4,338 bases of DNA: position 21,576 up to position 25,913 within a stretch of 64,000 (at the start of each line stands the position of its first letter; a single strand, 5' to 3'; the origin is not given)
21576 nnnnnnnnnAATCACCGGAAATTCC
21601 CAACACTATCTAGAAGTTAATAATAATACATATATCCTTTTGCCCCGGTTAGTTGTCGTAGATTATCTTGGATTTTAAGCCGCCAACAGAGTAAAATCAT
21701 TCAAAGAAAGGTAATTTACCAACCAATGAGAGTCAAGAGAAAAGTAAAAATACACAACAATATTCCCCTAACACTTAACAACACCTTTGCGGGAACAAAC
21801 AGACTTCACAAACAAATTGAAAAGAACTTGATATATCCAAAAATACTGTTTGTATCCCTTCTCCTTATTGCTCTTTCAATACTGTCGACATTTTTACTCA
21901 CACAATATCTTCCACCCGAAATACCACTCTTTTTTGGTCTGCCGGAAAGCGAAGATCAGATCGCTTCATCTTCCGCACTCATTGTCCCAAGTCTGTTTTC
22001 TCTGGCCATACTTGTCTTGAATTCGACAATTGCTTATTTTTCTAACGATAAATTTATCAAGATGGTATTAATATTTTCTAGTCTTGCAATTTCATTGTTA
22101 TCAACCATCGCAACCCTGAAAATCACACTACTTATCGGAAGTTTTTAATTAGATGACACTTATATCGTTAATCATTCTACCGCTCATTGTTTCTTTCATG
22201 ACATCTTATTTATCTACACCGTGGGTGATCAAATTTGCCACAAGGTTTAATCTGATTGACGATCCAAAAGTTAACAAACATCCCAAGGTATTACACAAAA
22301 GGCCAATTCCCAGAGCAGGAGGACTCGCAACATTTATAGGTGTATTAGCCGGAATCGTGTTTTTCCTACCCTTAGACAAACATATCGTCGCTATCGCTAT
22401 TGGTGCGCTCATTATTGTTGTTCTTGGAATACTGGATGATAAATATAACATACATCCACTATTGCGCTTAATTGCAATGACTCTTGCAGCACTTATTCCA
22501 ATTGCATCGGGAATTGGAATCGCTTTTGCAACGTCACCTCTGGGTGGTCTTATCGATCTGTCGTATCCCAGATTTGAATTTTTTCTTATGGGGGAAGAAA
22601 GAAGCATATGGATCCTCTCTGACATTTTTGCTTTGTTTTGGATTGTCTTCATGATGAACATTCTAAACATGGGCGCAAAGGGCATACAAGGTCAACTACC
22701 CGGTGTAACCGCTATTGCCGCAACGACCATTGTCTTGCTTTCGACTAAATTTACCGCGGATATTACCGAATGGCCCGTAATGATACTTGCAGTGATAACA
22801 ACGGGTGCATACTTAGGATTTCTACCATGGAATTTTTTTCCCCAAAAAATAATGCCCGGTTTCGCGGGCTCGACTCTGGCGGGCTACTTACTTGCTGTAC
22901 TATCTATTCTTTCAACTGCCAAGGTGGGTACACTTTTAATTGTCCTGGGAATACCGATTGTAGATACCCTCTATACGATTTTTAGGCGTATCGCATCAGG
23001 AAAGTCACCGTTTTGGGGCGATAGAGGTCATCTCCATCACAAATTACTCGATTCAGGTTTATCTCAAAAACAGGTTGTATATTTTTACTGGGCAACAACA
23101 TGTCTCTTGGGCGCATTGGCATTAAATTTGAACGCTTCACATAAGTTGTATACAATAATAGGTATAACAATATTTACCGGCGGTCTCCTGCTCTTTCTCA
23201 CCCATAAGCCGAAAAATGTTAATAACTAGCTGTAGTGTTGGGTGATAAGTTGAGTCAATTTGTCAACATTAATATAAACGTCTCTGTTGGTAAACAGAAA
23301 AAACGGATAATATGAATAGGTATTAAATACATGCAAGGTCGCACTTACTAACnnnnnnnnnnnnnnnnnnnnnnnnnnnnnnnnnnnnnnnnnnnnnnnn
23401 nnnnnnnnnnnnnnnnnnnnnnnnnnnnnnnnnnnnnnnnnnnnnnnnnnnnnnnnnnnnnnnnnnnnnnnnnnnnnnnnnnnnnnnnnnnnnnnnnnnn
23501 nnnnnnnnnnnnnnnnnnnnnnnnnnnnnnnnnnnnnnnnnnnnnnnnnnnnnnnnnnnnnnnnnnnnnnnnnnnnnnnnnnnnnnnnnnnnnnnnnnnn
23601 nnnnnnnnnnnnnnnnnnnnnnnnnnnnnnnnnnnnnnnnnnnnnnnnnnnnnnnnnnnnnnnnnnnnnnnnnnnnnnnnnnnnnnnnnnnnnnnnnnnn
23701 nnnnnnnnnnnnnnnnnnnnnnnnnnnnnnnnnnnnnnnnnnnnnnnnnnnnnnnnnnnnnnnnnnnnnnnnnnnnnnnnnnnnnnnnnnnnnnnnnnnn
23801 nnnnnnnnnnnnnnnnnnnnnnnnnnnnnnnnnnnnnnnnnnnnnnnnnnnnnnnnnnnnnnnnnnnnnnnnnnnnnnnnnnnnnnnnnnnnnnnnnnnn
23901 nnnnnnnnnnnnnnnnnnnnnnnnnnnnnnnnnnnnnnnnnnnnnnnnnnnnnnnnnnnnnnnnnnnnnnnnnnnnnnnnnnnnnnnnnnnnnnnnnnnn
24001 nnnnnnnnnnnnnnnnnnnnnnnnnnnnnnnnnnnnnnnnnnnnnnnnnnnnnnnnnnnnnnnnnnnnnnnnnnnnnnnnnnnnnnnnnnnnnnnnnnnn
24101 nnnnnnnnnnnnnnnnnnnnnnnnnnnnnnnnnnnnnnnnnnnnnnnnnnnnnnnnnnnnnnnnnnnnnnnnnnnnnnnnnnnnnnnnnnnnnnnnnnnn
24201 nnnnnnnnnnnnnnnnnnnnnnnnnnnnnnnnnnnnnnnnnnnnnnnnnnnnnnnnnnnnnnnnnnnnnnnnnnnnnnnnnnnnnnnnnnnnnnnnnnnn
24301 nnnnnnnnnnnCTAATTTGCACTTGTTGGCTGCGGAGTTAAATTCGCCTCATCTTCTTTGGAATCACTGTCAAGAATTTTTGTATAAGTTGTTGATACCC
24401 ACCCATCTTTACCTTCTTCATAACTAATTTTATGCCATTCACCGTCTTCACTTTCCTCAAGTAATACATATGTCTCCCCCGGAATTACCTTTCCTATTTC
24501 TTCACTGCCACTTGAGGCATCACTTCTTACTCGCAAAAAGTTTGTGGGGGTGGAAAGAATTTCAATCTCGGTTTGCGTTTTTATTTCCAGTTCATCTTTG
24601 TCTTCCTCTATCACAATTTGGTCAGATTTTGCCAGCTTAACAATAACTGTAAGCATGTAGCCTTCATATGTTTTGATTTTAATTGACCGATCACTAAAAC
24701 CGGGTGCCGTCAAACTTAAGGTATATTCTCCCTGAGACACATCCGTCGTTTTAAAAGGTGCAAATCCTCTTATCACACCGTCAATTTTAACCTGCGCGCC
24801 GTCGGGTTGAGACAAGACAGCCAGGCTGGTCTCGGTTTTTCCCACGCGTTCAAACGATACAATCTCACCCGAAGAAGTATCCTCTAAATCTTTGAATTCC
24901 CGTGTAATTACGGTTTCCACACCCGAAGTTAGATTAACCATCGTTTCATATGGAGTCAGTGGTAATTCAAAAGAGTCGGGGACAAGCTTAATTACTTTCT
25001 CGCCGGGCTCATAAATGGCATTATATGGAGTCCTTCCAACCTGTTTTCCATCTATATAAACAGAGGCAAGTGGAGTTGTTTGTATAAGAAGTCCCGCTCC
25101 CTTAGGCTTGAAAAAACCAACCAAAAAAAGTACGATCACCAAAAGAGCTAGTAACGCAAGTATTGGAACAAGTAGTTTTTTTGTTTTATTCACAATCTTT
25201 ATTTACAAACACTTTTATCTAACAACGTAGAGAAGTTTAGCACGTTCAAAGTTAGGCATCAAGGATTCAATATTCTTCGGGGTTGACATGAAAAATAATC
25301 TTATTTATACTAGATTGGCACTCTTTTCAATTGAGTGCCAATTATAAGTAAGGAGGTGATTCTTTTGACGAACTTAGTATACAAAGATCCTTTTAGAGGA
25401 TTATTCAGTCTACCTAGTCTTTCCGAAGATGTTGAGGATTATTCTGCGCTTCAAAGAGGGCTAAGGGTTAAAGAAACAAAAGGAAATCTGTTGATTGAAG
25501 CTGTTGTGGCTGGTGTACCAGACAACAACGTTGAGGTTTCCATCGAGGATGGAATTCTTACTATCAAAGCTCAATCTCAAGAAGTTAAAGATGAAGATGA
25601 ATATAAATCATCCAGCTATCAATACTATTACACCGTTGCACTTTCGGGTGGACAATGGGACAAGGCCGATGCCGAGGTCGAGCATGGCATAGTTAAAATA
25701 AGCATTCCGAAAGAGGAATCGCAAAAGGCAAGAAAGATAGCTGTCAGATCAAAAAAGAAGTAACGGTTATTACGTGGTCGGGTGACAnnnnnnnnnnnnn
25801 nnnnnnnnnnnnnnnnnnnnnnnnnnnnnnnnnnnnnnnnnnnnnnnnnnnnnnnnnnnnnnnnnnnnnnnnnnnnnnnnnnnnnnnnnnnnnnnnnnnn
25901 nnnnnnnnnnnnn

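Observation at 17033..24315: Lipid-linked glycan cluster pairing a DPPR-synthase-like UbiA enzyme with GT-C transferases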

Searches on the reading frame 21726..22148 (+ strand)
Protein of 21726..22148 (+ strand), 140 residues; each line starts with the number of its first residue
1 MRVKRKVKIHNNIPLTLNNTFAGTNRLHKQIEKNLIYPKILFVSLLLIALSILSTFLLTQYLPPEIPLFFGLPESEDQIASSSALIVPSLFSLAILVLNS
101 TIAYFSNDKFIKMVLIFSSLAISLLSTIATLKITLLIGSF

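Call 3: search_protein_families(library=pfam, proteins=[window:21726-22148:+], max_evalue=0.01)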
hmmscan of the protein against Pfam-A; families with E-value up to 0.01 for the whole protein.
window:21726-22148:+ (140 aa): 0 families

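Call 4: search_protein_families(library=ncbifam, proteins=[window:21726-22148:+], max_evalue=0.01)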
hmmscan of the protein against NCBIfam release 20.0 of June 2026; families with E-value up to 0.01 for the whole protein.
window:21726-22148:+ (140 aa): 0 families

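Call 57: search_protein_families(library=pfam, proteins=[window:21726-22148:+], max_evalue=1)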
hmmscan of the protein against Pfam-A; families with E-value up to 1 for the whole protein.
window:21726-22148:+ (140 aa): 0 families

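Call 91: search_protein_representatives(protein=window:21726-22145:+)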
Query: 140 residues. Proteins with E-value up to 0.001 (for the whole library): 437; up to 1e-10: 158; up to 1e-30: 1. The best 150 are listed.
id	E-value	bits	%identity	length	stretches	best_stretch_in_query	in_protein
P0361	5.8e-37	142.7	57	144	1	18-140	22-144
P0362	7.8e-23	97.1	42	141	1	18-140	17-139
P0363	2.7e-22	95.3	38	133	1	20-140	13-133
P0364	2.2e-20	89.2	47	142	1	30-140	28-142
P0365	8.6e-20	87.3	41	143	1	12-140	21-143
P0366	8.7e-20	87.2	42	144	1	24-140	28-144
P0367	1.4e-19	86.6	39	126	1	26-139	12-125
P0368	3.9e-19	85.2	40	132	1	19-140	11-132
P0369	8.1e-19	84.1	40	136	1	27-140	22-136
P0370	1.5e-18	83.2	44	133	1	30-140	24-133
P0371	1.9e-18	82.9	37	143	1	12-140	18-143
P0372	2.7e-18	82.4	44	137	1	32-140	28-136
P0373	4.4e-18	81.8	47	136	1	46-140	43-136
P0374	5.7e-18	81.4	38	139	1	36-140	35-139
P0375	5.7e-18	81.4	43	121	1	34-140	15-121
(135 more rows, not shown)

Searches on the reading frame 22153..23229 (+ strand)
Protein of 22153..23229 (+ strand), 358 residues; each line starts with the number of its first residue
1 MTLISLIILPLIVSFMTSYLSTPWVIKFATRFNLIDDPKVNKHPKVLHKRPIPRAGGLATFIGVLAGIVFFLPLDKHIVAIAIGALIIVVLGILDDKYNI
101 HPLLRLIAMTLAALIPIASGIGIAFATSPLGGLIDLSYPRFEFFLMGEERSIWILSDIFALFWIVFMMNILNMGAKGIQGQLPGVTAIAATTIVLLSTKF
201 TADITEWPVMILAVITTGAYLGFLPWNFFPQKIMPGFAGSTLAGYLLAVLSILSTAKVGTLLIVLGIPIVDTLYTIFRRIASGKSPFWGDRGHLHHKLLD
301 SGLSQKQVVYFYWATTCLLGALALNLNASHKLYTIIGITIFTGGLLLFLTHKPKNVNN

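Call 3: search_protein_families(library=pfam, proteins=[window:22153-23229:+], max_evalue=0.01)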
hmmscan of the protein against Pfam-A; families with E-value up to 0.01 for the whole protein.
window:22153-23229:+ (358 aa): 1 family
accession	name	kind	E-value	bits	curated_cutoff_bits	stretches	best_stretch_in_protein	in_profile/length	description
PF00953.26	Glycos_transf_4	-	5.1e-21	75.8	27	1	79-254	2-159/160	Glycosyl transferase family 4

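Call 4: search_protein_families(library=ncbifam, proteins=[window:22153-23229:+], max_evalue=0.01)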
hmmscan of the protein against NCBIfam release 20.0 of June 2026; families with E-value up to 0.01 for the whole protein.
window:22153-23229:+ (358 aa): 3 families
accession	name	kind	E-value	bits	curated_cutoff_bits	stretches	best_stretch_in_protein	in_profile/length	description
TIGR02380.1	ECA_wecA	exception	1.1e-28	100.3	326.05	1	10-324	3-306/346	UDP-N-acetylglucosamine--undecaprenyl-phosphate N-acetylglucosaminephosphotransferase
NF053644.1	MraY_archaea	equivalog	2e-19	70.1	450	2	160-324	186-340/340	pseudomurein biosynthesis MraY family phospho-N-acetylmuramoyl-pentapeptide-transferase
TIGR00445.1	mraY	equivalog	1.2e-11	44.7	192.05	1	40-324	22-315/321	phospho-N-acetylmuramoyl-pentapeptide-transferase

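Call 55: search_solved_structures(query=window:22153-23229:+, max_evalue=0.001)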
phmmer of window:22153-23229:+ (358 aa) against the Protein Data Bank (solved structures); distinct sequences matched with E-value up to 0.001: 1.
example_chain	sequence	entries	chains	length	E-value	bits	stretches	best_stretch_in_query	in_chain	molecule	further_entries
5jnq_A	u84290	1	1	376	5.1e-08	35.5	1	3-323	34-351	Phospho-N-acetylmuramoyl-pentapeptide-transferase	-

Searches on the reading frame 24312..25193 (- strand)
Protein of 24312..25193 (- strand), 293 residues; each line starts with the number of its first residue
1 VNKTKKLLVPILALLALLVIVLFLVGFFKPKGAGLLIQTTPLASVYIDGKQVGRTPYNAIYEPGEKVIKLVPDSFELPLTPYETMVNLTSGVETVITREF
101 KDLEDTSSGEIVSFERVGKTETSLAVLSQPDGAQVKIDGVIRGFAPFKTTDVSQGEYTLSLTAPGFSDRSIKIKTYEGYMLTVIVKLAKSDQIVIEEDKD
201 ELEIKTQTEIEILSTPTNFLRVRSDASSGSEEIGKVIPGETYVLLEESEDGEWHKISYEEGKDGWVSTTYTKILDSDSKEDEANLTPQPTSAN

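Call 3: search_protein_families(library=pfam, proteins=[window:24312-25193:-], max_evalue=0.01)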
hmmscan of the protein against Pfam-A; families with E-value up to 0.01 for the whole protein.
window:24312-25193:- (293 aa): 2 families
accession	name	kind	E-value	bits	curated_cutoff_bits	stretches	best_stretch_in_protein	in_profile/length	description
PF08308.17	PEGA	-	4.2e-19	68.7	20.8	2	122-189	2-69/71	PEGA domain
PF08239.17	SH3_3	-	6e-10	39.6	27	1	220-271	3-53/54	Bacterial SH3 domain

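Call 4: search_protein_families(library=ncbifam, proteins=[window:24312-25193:-], max_evalue=0.01)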
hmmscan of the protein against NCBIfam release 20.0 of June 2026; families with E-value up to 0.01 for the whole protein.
window:24312-25193:- (293 aa): 6 families
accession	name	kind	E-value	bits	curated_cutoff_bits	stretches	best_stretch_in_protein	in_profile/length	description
TIGR04211.1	SH3_and_anchor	equivalog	1.4e-06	28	65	1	221-271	9-58/198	TIGR04211 family SH3 domain-containing protein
NF010495.0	PRK13914.1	equivalog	2.3e-06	26.9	647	1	190-271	60-139/481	invasion associated endopeptidase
NF047815.1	LIC10124_lipo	equivalog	5.7e-05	21.9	650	1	119-161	267-309/516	LIC10124 family lipoprotein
NF010065.0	PRK13545.1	equivalog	0.00025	19.8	538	1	202-276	340-416/549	teichoic acids export protein ATP-binding subunit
NF040670.1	wall_bind_EntA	exception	0.0046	16.4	560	1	216-272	29-82/291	cell wall-binding protein EntA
NF040677.1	wall_bind_EntC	exception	0.0078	15.1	770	0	210-272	24-83/422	cell wall-binding protein EntC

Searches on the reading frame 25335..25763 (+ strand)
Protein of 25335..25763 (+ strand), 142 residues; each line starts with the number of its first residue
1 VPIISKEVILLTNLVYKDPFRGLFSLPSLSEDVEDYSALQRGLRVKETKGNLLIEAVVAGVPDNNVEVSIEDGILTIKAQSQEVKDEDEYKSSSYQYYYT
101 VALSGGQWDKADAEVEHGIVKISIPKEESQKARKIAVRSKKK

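Call 3: search_protein_families(library=pfam, proteins=[window:25335-25763:+], max_evalue=0.01)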
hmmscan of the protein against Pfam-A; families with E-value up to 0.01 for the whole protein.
window:25335-25763:+ (142 aa): 1 family
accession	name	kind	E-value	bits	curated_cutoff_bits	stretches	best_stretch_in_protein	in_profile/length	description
PF00011.27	HSP20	-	1.1e-10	41.9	20.8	1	46-137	3-101/102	Hsp20/alpha crystallin family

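Call 4: search_protein_families(library=ncbifam, proteins=[window:25335-25763:+], max_evalue=0.01)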
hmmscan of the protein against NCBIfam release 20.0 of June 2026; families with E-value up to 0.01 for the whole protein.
window:25335-25763:+ (142 aa): 4 families
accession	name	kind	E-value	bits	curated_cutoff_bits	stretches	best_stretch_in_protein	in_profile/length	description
NF042420.1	Hsp18_Clos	equivalog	1.7e-07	31.4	195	1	44-136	46-145/147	heat shock protein Hsp18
NF041799.1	Hsp14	equivalog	7.6e-07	29.1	100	1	36-133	14-115/118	archaeal heat shock protein Hsp14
NF041800.1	Hsp20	equivalog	2.1e-06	27.4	140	1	46-137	79-161/162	archaeal heat shock protein Hsp20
NF008618.0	PRK11597.1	equivalog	0.0087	16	207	0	54-139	47-136/142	small heat shock chaperone IbpB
